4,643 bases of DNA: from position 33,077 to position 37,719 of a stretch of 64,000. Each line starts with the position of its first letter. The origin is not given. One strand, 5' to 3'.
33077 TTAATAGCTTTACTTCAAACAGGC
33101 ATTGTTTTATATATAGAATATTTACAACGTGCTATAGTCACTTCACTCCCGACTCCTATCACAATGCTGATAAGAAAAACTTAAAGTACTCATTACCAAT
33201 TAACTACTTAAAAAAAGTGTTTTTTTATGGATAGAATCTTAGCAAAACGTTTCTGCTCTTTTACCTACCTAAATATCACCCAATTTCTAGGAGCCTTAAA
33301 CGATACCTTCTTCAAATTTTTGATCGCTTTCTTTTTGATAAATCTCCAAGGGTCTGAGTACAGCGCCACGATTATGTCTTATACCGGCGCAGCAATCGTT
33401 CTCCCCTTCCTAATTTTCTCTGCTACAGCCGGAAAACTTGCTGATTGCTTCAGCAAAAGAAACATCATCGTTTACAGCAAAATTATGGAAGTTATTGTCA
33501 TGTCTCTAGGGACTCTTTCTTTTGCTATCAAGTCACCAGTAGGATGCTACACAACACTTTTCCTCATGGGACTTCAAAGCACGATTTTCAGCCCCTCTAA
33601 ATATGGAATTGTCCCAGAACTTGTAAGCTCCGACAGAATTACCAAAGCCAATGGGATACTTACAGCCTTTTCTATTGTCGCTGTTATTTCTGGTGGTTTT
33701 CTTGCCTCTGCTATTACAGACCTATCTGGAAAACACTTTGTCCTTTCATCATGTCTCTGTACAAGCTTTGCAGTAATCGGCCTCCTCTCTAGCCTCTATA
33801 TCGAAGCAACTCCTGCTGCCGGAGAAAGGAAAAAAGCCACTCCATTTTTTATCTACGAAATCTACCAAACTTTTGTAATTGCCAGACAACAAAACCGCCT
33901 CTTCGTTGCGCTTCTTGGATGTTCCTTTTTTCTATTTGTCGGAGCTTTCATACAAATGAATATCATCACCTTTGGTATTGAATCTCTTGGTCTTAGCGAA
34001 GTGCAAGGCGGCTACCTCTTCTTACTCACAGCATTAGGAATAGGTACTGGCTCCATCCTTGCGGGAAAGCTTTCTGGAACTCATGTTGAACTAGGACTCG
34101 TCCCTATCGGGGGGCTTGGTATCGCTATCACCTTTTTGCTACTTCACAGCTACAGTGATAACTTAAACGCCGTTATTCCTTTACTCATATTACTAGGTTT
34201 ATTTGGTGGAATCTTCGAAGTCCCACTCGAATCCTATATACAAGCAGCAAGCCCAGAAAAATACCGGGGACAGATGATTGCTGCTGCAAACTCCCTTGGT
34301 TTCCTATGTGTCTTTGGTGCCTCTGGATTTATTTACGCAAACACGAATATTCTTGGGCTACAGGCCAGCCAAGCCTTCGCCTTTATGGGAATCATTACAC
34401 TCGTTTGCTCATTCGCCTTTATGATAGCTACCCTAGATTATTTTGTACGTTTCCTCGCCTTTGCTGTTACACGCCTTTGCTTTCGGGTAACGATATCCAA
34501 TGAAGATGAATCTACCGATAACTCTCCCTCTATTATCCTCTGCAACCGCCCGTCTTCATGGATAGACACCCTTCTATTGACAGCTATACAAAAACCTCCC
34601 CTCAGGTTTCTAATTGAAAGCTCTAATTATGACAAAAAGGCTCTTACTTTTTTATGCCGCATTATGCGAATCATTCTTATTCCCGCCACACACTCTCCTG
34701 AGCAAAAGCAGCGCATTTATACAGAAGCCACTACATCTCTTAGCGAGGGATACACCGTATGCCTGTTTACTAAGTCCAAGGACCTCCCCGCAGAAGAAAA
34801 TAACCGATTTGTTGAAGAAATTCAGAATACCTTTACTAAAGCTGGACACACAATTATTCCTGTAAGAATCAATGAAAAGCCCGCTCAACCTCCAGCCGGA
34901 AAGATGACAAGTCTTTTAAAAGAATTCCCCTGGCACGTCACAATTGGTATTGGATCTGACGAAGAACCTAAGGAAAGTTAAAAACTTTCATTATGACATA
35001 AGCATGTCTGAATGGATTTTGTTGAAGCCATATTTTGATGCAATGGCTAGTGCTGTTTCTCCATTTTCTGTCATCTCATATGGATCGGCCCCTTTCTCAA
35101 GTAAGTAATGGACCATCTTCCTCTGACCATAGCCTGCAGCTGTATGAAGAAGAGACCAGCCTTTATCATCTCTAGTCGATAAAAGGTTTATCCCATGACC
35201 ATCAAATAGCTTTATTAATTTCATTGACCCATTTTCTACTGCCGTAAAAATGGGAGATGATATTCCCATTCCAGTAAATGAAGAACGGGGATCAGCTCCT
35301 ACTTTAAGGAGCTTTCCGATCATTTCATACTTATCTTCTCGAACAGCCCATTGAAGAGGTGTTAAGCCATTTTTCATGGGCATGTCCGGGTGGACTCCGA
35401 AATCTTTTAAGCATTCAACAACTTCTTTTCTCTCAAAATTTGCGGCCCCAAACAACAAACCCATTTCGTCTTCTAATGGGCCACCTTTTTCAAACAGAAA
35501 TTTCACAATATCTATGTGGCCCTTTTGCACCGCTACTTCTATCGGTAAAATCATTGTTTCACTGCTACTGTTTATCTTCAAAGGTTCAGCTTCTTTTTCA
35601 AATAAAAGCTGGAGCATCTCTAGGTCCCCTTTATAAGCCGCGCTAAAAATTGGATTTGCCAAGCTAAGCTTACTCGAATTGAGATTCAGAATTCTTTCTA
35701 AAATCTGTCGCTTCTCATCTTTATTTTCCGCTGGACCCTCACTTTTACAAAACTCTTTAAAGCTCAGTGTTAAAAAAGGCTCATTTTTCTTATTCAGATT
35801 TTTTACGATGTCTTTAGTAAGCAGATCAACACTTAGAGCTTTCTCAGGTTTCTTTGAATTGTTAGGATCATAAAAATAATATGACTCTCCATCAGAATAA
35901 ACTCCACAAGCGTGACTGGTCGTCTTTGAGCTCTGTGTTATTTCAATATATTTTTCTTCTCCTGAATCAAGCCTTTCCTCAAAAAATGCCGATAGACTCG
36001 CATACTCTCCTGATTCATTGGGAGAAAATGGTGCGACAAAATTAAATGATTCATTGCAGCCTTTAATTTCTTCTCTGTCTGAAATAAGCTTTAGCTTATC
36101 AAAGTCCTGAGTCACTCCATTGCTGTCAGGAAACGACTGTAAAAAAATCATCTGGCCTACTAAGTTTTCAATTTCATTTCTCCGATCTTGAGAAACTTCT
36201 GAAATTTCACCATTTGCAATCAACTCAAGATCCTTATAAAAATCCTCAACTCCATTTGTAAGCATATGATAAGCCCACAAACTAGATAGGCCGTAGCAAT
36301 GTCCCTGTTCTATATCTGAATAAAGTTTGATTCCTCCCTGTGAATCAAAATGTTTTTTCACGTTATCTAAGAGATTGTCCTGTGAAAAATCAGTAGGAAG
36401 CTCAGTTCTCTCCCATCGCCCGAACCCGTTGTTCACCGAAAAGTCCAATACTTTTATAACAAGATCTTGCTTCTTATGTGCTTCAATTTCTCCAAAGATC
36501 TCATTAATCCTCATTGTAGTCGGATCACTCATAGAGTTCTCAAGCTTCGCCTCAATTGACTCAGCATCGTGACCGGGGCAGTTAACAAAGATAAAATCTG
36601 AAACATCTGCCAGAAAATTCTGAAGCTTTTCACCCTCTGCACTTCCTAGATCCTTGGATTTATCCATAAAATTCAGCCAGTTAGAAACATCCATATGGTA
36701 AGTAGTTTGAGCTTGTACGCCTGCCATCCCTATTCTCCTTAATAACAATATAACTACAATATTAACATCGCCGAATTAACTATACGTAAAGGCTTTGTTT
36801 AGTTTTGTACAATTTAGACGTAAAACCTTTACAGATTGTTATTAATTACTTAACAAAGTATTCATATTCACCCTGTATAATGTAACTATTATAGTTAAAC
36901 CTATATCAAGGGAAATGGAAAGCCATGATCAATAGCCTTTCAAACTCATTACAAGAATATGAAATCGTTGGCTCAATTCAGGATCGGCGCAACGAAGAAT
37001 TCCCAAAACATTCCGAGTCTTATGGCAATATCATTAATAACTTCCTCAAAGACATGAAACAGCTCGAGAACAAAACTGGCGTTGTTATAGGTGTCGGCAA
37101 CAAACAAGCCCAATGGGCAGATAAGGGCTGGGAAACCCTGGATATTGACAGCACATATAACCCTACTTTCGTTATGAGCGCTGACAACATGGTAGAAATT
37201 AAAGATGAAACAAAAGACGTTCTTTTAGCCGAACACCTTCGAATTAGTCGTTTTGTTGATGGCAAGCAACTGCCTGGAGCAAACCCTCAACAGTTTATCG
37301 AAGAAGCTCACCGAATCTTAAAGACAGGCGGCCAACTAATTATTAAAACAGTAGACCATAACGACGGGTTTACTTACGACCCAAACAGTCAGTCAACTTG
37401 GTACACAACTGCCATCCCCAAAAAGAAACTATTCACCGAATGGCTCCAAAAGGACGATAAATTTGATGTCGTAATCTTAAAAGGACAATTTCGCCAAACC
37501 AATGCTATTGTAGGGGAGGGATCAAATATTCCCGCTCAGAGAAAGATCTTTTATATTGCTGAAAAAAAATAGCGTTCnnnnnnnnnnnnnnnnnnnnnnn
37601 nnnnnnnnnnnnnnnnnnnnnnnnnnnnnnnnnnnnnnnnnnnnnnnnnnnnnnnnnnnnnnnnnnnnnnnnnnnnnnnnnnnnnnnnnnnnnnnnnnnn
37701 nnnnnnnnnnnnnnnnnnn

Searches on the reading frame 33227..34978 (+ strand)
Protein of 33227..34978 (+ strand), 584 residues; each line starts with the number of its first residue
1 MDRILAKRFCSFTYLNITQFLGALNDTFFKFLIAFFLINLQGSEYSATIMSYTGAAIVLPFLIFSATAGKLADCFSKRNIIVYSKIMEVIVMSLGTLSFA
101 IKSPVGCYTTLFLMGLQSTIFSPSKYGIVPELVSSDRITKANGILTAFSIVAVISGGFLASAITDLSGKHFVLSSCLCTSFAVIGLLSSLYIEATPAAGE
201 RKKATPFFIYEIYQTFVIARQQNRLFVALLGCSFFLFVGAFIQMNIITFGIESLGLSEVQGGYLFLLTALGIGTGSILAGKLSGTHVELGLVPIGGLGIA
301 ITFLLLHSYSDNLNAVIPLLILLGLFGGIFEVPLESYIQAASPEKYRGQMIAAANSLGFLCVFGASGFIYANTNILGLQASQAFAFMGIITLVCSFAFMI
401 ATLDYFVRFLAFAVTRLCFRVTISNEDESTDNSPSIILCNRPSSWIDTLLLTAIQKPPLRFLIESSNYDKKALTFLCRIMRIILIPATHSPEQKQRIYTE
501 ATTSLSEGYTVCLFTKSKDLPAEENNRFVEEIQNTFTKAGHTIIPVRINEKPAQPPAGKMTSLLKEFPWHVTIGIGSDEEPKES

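Call 16: search_protein_families(library=pfam, proteins=[window:33227-34978:+], max_evalue=0.001)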
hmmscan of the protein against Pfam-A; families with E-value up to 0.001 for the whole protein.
window:33227-34978:+ (584 aa): 3 families
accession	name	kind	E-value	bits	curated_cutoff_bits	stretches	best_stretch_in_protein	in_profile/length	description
PF07690.21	MFS_1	-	3.9e-27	95.5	33.4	2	19-361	5-342/347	Major Facilitator Superfamily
PF05977.19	MFS_3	-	7.8e-09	34.9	27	1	51-353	48-347/524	Transmembrane secretion effector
PF01553.26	Acyltransferase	-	3.1e-06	27.5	23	1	420-548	1-131/132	Acyltransferase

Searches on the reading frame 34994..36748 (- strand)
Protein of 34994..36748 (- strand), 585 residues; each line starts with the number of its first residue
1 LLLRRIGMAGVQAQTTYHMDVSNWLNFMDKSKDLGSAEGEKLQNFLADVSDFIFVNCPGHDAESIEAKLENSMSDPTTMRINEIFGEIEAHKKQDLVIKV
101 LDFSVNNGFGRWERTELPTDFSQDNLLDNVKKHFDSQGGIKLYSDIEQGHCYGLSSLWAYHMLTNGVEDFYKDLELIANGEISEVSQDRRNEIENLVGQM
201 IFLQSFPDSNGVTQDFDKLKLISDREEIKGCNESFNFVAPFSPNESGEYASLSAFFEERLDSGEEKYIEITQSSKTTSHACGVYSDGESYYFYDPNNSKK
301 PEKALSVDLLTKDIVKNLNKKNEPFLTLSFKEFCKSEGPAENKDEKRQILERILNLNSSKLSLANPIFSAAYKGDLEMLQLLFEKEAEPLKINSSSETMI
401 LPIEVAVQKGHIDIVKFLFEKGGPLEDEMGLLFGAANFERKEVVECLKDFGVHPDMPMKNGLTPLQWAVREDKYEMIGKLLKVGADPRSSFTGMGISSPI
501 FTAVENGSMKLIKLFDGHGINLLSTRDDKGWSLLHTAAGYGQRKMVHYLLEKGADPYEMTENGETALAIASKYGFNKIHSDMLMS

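Call 16: search_protein_families(library=pfam, proteins=[window:34994-36748:-], max_evalue=0.001)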
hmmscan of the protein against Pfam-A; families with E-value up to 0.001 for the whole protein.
window:34994-36748:- (585 aa): 7 families
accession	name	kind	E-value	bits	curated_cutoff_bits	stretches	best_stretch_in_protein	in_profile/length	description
PF12796.13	Ank_2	-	8.1e-27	94.1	27.3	3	501-576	2-73/90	Ankyrin repeats (3 copies)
PF13637.12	Ank_4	-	1.1e-24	86.4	22.7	3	534-574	1-41/50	Ankyrin repeats (many copies)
PF13606.12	Ank_3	-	1.1e-22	77.8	22.3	1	530-557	2-29/30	Ankyrin repeat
PF00023.36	Ank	-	9.7e-20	70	21.1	1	530-557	2-29/33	Ankyrin repeat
PF13857.12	Ank_5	-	9.8e-15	55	27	1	526-570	12-56/56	Ankyrin repeats (many copies)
PF24521.3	Ank_KRIT1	-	1.4e-07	31.8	80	0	348-421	32-107/149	KRIT1 ankyrin-repeats domain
PF03543.20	Peptidase_C58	-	0.00012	22.3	23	1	147-296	19-162/205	Yersinia/Haemophilus virulence surface antigen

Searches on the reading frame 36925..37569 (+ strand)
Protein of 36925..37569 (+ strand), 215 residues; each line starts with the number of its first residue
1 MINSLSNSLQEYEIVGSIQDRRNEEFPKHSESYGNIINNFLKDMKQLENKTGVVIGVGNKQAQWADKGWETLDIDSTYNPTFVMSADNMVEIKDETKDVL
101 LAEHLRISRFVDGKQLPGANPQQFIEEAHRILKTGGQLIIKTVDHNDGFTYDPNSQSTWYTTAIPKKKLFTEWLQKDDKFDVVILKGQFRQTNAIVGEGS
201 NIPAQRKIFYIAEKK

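Call 16: search_protein_families(library=pfam, proteins=[window:36925-37569:+], max_evalue=0.001)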
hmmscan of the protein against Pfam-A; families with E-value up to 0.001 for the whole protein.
window:36925-37569:+ (215 aa): 2 families
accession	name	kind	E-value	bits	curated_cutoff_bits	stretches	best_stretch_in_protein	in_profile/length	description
PF13847.12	Methyltransf_31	-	5.6e-05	23.3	27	0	116-176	85-143/145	Methyltransferase domain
PF05148.21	Methyltransf_8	-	0.00095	19.5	27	0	37-143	60-159/219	Hypothetical methyltransferase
